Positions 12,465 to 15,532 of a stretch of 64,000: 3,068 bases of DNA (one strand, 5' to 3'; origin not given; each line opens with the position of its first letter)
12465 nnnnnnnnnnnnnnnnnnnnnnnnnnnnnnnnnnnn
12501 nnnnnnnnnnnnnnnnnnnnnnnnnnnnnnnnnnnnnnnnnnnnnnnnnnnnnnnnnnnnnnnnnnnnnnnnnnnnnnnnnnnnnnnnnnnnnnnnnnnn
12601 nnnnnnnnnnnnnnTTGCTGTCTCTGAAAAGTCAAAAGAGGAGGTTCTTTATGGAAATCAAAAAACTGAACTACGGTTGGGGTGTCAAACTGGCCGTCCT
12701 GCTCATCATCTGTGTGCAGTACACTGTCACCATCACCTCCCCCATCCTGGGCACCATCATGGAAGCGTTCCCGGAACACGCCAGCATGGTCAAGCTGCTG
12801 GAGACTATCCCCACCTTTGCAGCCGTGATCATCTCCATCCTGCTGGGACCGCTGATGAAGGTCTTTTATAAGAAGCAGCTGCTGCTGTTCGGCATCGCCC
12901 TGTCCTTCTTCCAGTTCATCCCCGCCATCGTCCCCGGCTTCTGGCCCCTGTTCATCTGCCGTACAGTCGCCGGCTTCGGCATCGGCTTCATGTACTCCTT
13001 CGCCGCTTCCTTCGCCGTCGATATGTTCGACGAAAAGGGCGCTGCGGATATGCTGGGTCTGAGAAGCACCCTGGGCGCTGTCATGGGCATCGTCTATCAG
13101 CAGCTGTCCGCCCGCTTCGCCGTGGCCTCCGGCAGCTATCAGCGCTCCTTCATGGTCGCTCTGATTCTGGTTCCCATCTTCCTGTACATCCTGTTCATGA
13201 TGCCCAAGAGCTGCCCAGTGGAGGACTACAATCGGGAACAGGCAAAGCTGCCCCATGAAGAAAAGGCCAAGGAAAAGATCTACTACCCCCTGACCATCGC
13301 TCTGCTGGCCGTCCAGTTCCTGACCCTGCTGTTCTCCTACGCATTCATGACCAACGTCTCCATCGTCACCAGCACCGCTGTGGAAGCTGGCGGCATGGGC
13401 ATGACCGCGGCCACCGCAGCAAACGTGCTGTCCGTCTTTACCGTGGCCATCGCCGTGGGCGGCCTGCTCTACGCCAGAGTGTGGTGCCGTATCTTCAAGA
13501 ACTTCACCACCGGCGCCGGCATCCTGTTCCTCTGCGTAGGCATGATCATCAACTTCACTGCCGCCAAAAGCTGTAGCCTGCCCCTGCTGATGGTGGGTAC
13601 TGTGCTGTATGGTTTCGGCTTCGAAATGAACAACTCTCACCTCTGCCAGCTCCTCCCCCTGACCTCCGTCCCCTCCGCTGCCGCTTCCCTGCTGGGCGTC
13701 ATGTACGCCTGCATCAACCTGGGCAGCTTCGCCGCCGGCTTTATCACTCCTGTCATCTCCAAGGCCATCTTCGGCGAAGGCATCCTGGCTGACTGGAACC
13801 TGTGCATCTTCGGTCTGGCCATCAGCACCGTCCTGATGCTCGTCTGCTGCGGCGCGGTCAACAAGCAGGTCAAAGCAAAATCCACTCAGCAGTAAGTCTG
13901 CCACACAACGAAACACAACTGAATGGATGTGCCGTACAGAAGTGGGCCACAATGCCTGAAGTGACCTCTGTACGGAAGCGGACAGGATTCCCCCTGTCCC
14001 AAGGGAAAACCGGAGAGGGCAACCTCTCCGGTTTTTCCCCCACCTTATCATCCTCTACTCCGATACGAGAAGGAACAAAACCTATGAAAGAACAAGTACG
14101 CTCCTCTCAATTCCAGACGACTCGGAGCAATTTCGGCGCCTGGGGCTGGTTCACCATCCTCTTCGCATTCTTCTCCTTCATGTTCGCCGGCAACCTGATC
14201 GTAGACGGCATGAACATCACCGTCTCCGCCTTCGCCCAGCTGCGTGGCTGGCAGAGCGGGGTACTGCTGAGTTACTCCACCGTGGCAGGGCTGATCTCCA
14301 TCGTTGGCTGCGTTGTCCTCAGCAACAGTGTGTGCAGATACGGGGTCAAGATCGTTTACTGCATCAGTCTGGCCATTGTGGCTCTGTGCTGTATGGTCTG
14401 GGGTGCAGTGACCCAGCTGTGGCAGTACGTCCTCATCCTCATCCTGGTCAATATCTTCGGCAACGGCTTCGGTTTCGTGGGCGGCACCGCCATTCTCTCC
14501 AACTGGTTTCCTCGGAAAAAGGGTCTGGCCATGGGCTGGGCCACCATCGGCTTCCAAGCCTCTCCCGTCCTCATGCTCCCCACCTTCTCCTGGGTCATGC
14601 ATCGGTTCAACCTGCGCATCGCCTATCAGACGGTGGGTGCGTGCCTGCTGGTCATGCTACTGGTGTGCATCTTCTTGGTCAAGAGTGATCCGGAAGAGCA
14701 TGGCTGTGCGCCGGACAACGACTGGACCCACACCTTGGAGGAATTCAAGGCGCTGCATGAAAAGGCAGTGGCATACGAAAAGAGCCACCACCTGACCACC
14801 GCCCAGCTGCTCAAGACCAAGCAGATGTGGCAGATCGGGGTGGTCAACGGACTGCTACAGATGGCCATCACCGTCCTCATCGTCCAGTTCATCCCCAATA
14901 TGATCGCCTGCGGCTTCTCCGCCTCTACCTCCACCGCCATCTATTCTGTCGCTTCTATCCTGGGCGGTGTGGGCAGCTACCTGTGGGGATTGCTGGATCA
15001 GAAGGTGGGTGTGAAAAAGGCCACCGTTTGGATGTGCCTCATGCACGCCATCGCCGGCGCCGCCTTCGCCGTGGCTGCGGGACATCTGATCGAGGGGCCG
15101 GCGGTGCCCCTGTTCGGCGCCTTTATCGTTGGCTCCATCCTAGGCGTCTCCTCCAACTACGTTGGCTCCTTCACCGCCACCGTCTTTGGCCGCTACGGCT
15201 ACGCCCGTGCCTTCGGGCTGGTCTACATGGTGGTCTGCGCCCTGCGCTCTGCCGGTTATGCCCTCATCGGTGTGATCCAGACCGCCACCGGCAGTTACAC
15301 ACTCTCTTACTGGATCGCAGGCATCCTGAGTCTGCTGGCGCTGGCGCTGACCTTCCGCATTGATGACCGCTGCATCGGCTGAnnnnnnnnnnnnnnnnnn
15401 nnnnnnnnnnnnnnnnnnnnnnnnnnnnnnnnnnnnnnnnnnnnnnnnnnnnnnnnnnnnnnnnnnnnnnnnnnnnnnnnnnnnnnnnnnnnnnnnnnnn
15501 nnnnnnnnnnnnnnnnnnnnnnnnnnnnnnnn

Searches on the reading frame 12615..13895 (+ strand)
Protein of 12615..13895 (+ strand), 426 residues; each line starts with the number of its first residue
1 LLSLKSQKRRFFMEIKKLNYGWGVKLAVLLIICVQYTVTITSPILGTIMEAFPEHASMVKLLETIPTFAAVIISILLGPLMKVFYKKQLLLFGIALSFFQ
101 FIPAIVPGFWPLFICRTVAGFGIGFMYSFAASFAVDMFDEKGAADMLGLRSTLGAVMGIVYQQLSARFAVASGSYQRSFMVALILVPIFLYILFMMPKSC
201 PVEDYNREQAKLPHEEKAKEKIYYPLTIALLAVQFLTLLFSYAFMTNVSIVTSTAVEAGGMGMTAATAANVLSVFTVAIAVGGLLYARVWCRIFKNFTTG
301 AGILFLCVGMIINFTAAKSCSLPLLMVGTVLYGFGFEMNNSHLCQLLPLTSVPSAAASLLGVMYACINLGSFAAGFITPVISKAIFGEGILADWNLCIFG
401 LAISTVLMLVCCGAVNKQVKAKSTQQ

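Call 9: search_protein_families(library=pfam, proteins=[window:12615-13895:+])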
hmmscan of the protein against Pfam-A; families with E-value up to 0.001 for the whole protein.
window:12615-13895:+ (426 aa): 2 families
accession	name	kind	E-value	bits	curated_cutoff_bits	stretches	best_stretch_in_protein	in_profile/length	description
PF07690.21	MFS_1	-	1.1e-22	80.9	33.4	2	29-374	3-346/347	Major Facilitator Superfamily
PF00083.30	Sugar_tr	-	3.7e-05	23.2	22.3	1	64-199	53-194/452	Sugar (and other) transporter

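Call 61: search_protein_families(library=ncbifam, proteins=[window:12615-13895:+], max_evalue=0.00001)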
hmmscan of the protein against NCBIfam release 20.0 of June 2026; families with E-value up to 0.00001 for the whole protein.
window:12615-13895:+ (426 aa): 2 families
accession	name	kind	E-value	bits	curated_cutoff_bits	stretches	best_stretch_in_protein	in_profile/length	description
TIGR00880.1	2_A_01_02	superfamily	2e-06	28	131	1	70-197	11-139/141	multidrug resistance protein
NF049980.1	SfMCT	equivalog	3.4e-06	26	320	1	28-386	11-362/378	L-lactate MFS transporter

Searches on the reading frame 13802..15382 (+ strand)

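Call 9: search_protein_families(library=pfam, proteins=[window:13802-15382:+])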
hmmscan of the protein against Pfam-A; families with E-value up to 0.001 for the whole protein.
window:13802-15382:+ (526 aa): 1 family
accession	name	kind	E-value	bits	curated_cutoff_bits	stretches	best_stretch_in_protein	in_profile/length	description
PF07690.21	MFS_1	-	7.9e-32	111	33.4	1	179-485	58-346/347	Major Facilitator Superfamily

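Call 61: search_protein_families(library=ncbifam, proteins=[window:14084-15382:+], max_evalue=0.00001)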
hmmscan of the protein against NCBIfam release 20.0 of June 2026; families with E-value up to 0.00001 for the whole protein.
window:14084-15382:+ (432 aa): 5 families
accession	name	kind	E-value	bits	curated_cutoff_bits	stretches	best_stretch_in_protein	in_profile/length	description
NF049980.1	SfMCT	equivalog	3.5e-26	91.8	320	1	49-415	27-378/378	L-lactate MFS transporter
TIGR00893.1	2A0114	subfamily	6.4e-18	64.9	395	1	73-421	42-393/399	D-galactonate transporter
NF038246.1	bile_salt_MFS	equivalog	8.6e-17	61.1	400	1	71-413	53-390/408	conjugated bile salt MFS transporter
TIGR00890.1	2A0111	subfamily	1.8e-11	43.6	374.85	1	25-422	5-377/377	oxalate/formate antiport family MFS transporter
TIGR04259.1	oxa_formateAnti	equivalog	1.6e-09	37.1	335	1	66-422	45-387/405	oxalate/formate MFS antiporter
